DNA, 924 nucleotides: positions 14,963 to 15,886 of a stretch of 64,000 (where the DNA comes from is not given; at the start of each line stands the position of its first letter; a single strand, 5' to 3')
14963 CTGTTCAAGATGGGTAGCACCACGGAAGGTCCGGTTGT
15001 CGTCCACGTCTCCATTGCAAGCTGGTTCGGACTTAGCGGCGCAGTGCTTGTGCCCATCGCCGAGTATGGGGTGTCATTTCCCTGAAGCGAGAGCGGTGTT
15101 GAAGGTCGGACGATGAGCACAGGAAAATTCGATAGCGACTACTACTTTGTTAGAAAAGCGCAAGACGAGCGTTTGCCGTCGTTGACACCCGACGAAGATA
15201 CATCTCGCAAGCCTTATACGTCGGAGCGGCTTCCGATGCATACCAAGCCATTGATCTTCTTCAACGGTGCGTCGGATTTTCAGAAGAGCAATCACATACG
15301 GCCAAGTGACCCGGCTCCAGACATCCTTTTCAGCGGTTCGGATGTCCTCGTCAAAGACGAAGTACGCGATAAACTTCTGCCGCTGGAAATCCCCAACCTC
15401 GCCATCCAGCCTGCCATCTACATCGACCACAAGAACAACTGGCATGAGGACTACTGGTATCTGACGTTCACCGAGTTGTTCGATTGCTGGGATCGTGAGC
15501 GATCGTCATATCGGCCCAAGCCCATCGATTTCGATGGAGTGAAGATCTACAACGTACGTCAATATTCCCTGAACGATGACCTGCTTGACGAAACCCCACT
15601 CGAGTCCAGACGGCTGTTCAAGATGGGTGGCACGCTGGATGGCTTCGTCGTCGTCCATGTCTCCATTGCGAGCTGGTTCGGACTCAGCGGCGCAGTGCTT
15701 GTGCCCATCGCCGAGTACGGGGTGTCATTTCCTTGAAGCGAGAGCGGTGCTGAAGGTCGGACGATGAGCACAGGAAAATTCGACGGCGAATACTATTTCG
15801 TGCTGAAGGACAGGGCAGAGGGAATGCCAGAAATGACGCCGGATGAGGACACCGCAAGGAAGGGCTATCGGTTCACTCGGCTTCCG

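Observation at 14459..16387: Three tandem 207-aa paralogs with mosaic sequence blocks and a conserved toxin-3' relic (LKVGR-stop) at every junction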

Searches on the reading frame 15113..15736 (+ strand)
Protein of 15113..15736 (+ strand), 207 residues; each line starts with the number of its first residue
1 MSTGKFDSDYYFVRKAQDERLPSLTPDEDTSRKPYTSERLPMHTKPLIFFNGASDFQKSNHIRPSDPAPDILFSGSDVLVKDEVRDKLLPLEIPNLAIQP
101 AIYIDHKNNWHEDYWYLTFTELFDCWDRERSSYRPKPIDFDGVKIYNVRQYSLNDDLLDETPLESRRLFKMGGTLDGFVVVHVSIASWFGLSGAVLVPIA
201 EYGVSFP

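Call 3: search_protein_families(library=pfam, proteins=[window:15113-15736:+], max_evalue=0.01)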
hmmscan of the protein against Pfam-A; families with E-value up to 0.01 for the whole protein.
window:15113-15736:+ (207 aa): 1 family
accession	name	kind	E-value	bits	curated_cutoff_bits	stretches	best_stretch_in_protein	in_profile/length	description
PF07791.16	Imm11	-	0.00088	19.1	22.1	1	78-159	71-155/194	Immunity protein family (Imm11)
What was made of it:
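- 15113..15736 (+): Imm11-like paralog 2 (207 aa), with a distinct allele in both variable blocks. Imm11 19.1 bits (call 3).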

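Call 9: search_protein_families(library=ncbifam, proteins=[window:15113-15736:+], max_evalue=0.1)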
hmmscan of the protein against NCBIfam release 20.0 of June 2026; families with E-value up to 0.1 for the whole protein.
window:15113-15736:+ (207 aa): 0 families
